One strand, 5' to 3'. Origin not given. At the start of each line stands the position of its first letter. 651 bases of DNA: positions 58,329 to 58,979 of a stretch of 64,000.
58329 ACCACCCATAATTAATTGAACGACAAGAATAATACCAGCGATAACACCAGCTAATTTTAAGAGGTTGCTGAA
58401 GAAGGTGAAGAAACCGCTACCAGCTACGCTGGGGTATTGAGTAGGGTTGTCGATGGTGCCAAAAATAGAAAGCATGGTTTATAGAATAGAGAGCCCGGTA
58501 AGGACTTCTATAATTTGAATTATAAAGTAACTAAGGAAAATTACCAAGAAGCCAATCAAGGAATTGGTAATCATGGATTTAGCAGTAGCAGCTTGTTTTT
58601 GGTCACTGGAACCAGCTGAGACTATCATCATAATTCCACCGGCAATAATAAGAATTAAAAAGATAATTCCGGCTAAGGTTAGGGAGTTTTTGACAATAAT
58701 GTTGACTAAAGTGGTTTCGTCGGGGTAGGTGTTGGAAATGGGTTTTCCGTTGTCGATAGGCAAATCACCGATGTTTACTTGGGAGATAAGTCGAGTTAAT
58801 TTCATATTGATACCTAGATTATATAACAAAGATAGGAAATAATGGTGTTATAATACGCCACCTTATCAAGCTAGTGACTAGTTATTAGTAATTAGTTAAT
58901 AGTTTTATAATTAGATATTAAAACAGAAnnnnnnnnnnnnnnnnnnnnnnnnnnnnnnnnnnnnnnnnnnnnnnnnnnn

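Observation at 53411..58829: Six tandem VirB2/TrbC-like pilin paralogues with a VirB6-like protein and a secreted Cys-rich protein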

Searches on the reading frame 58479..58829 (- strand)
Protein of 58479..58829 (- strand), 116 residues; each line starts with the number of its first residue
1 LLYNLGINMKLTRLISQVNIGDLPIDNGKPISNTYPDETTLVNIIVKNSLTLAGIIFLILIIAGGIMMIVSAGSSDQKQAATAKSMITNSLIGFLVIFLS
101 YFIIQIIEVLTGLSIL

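Call 3: search_protein_families(library=pfam, proteins=[window:58479-58829:-], max_evalue=1)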
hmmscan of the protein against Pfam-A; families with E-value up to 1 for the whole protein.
window:58479-58829:- (116 aa): 4 families
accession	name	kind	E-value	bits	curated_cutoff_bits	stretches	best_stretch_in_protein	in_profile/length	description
PF18895.5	T4SS_pilin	-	9.7e-06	26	26.6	1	48-107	14-71/71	Type IV secretion system pilin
PF05296.19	TAS2R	-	0.00033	20.3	22.2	1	40-111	185-256/303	Taste receptor protein (TAS2R)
PF13273.12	DUF4064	-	0.31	11.7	32.1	1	50-110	8-79/102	Protein of unknown function (DUF4064)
PF02203.21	TarH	-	0.42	10.9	25.2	1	43-85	4-46/177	Tar ligand binding domain homologue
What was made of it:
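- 58479..58805 (-): P1, a VirB2-like pilin paralogue of 108 aa. The mechanical ORF extends to a TTG at 58829. PF18895 at 26.0 bits, just under the 26.6 cut-off (call 3).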
